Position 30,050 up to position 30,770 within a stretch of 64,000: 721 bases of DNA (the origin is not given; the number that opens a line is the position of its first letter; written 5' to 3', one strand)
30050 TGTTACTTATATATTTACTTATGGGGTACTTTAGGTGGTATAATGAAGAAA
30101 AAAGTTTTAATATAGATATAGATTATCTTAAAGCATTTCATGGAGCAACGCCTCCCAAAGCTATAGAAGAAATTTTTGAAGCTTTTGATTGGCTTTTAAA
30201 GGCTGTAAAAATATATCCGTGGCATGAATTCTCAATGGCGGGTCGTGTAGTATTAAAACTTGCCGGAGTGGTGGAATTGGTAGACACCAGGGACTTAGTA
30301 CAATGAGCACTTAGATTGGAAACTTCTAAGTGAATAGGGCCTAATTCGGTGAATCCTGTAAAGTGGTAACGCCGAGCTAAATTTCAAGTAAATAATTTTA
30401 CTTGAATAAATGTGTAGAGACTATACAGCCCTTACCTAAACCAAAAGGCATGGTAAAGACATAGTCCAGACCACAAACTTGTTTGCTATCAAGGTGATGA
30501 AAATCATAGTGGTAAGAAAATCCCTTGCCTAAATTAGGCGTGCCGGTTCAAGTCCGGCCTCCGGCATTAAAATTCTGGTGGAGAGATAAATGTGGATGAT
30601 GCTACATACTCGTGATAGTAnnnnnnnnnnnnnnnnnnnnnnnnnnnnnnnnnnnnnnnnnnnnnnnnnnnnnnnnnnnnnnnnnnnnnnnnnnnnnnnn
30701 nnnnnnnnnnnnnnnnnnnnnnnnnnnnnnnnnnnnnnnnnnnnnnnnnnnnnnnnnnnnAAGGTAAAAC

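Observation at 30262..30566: Phage tRNA-Leu(UAA) gene interrupted by a group I intron in the anticodon loop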

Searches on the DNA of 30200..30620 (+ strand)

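Call 4: search_rna_families(source=window, start=30200, end=30620, threshold=evalue, max_evalue=10, show_alignments=4)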
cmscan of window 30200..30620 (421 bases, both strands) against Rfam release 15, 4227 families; matches with E-value up to 10: 4.
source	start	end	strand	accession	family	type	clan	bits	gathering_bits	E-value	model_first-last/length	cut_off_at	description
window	30287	30487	+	RF00028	Intron_gpI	Intron;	-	62.7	50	1e-15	1-253/253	no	Group I catalytic intron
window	30433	30529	+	RF03000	LOOT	Gene; sRNA;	-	23.7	46.4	0.018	1-121/121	no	LOOT RNA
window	30519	30563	-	RF04351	Plastid-psbl-rps4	Cis-reg;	-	13.4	68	6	1-53/53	no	Plastid-psbl-rps4 3UTR RNA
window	30517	30592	+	RF02681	Twister-sister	Gene; ribozyme;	-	13.1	34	7.7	1-81/81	no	Twister_sister_ribozyme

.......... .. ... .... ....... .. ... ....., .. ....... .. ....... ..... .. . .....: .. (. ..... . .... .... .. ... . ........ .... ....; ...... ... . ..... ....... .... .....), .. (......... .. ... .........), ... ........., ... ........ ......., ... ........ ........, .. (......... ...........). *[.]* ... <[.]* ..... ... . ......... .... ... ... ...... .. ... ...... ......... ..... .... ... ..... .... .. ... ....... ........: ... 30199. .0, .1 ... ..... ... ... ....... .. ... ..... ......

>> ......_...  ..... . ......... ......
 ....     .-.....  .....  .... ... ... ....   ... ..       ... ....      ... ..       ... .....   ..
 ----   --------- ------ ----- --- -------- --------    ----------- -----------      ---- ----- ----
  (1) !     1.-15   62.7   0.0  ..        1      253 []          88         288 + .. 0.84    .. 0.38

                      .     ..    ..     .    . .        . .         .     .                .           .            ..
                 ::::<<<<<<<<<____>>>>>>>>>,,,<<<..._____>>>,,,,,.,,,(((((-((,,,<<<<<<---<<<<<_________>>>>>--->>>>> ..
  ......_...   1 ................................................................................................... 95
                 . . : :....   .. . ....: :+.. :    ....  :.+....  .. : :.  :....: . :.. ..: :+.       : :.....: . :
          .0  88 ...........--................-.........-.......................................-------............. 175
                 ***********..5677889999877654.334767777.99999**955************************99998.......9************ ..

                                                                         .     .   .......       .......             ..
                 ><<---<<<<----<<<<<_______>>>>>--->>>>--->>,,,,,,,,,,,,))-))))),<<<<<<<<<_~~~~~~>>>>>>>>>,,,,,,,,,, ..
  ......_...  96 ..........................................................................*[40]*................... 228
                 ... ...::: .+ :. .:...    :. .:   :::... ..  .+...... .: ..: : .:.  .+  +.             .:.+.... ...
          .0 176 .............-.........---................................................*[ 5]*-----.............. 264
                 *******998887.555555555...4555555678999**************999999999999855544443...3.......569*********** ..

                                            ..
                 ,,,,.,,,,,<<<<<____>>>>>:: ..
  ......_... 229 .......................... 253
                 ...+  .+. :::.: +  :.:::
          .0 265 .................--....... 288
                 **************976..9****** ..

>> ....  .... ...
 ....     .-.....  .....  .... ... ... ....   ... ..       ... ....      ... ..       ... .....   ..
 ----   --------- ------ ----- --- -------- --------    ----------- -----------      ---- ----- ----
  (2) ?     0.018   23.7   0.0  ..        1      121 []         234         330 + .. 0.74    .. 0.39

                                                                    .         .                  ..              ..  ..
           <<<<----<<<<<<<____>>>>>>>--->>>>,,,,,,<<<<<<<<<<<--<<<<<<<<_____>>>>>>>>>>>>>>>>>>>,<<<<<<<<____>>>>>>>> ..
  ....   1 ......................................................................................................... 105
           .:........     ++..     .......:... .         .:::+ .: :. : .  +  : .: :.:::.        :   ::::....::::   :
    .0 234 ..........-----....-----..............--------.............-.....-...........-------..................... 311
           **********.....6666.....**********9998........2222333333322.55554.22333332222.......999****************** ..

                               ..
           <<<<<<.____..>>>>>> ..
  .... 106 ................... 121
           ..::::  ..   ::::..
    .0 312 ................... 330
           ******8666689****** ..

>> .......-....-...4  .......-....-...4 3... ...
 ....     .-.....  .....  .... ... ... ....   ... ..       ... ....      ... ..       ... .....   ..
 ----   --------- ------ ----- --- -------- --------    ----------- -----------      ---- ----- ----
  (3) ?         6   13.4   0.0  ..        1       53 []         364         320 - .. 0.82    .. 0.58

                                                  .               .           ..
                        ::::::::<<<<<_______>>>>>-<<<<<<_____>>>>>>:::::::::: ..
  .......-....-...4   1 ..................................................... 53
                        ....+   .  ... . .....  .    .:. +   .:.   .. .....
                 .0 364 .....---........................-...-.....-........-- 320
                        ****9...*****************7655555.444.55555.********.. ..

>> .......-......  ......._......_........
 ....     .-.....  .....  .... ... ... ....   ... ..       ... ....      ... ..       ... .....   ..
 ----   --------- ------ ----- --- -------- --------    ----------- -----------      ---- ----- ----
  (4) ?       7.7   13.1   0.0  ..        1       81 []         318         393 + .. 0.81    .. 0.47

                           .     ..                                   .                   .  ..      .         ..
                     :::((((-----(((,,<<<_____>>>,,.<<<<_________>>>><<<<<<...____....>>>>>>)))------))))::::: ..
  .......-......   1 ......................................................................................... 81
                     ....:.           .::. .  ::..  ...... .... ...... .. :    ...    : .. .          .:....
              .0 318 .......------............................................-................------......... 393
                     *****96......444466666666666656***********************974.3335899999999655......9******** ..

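Call 13: search_dna_similar(query=window:30262-30566:+, collection=phages, mode=distant, max_evalue=0.01, max_rows=40)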
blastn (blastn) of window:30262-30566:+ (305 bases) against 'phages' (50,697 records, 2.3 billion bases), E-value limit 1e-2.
Records with a match: 5; places in all: 5; records where one place covers at least 80% of the query: 2.
Best place of each record, by identity: 90-95% 1; 80-90% 2; 60-80% 2.
By first word of the organism name: uncultured 2; Bacteriophage 2; Ralstonia 1.
By host as written in the record: - 4; Ralstonia solanacearum T379 1.
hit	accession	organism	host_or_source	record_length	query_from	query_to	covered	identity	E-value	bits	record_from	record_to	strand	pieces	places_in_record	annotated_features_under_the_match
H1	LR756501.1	uncultured phage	metagenomic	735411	1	263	86%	70.0%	1e-18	100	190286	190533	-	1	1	record has no annotation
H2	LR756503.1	uncultured phage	metagenomic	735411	1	263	86%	70.0%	1e-18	100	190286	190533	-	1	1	record has no annotation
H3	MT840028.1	Bacteriophage sp.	human fecal samples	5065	1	36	12%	91.7%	2e-4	53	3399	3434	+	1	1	record has no annotation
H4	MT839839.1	Bacteriophage sp.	human fecal samples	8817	1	36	12%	88.9%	2e-3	48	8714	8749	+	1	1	record has no annotation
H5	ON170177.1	Ralstonia phage YO103_6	Ralstonia solanacearum T379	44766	1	36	12%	88.9%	2e-3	48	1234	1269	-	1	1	record has no annotation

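Call 15: get_annotated_region(hit=H1, flank=3000)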
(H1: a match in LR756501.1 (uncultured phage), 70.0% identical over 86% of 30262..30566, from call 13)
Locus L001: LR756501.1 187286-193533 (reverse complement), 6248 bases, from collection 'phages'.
description: uncultured phage genome assembly, chromosome: 1.
organism: uncultured phage (NCBI taxid 278008)
taxonomy: Viruses; environmental samples
host: -; source: metagenomic; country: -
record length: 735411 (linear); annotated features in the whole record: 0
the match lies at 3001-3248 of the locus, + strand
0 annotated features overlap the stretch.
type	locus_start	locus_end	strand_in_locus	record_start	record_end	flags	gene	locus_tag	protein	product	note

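Call 20: search_rna_families(source=L001, start=2800, end=3500, threshold=evalue, max_evalue=0.01, show_alignments=1)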
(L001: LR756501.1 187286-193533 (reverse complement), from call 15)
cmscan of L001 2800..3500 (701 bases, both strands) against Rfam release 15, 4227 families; matches with E-value up to 0.01: 1.
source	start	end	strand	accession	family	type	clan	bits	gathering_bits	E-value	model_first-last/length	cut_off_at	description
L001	3025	3215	+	RF00028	Intron_gpI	Intron;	-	56.6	50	1.1e-13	1-253/253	no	Group I catalytic intron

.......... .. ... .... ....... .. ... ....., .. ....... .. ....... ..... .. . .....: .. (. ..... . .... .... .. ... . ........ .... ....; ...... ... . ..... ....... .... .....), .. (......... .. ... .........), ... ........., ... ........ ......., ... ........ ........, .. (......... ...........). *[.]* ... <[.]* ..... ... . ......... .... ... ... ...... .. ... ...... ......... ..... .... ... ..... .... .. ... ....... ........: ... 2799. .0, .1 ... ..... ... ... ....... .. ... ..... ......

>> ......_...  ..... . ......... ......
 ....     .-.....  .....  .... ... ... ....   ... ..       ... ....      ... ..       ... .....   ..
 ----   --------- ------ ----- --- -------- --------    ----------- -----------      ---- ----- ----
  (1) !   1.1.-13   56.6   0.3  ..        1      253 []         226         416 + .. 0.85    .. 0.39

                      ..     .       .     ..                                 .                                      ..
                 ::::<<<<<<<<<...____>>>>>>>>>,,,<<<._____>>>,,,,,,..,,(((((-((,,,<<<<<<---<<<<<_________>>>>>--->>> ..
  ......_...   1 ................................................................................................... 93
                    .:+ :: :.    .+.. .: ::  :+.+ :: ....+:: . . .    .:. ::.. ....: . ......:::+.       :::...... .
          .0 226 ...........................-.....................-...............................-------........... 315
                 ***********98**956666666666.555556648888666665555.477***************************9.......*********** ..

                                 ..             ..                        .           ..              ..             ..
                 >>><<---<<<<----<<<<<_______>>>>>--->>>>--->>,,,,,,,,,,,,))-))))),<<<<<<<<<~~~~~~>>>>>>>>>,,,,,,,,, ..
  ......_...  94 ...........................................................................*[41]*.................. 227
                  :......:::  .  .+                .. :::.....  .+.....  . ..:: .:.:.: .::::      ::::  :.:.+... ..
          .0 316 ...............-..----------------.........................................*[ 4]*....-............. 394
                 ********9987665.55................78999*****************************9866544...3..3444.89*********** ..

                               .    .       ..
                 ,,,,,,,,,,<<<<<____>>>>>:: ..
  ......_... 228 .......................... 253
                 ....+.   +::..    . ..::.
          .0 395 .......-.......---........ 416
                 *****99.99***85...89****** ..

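Call 98: build_rna_model(alignment_id=A3, structure=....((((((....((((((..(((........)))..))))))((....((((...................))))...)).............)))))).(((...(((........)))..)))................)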
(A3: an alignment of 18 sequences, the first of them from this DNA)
Model R1 built from alignment A3 (18 sequences, 143 columns); structure: as given.
model positions 126; base pairs 27; branch points 2; effective number of sequences 1.35; information 0.589 bits per position. Calibrated on 0.2 Mb of random sequence (short: E-values are rough).
structure used (alignment columns):
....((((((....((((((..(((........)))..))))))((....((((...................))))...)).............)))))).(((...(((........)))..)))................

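Call 99: search_with_rna_model(model_id=R1, sources=[window, L001, L251, L252, L253, L387, L244, L188, L260, L266, L013], max_evalue=0.01, show_alignments=2)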
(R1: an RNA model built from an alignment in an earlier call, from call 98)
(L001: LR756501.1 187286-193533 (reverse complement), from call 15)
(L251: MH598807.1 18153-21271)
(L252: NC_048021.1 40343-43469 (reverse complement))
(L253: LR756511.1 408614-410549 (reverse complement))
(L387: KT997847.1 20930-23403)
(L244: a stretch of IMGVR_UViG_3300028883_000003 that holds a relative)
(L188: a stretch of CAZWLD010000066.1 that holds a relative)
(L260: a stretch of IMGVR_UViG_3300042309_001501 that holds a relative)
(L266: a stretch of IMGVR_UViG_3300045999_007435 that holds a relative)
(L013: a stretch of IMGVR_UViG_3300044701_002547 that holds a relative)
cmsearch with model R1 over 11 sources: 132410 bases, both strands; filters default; matches with E-value up to 0.01: 10.
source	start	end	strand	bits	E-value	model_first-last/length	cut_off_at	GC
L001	3074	3201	+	139.7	4.5e-29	1-126/126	no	0.39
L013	7368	7491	+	137.6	1.3e-28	1-126/126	no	0.44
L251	1493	1612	+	112.8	5.1e-23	1-126/126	no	0.43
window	30332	30470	+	110.4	1.7e-22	1-126/126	no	0.37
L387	1193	1308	+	103.4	6.6e-21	1-126/126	no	0.42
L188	2298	2426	-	97.8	1.2e-19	1-126/126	no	0.4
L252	1413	1565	+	81.2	6.5e-16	1-126/126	no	0.67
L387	1903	2017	+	74.1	2.5e-14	1-126/126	no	0.37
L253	1175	1291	+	50.4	5.3e-09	1-126/126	no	0.45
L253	679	733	+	33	4.4e-05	15-69/126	no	0.45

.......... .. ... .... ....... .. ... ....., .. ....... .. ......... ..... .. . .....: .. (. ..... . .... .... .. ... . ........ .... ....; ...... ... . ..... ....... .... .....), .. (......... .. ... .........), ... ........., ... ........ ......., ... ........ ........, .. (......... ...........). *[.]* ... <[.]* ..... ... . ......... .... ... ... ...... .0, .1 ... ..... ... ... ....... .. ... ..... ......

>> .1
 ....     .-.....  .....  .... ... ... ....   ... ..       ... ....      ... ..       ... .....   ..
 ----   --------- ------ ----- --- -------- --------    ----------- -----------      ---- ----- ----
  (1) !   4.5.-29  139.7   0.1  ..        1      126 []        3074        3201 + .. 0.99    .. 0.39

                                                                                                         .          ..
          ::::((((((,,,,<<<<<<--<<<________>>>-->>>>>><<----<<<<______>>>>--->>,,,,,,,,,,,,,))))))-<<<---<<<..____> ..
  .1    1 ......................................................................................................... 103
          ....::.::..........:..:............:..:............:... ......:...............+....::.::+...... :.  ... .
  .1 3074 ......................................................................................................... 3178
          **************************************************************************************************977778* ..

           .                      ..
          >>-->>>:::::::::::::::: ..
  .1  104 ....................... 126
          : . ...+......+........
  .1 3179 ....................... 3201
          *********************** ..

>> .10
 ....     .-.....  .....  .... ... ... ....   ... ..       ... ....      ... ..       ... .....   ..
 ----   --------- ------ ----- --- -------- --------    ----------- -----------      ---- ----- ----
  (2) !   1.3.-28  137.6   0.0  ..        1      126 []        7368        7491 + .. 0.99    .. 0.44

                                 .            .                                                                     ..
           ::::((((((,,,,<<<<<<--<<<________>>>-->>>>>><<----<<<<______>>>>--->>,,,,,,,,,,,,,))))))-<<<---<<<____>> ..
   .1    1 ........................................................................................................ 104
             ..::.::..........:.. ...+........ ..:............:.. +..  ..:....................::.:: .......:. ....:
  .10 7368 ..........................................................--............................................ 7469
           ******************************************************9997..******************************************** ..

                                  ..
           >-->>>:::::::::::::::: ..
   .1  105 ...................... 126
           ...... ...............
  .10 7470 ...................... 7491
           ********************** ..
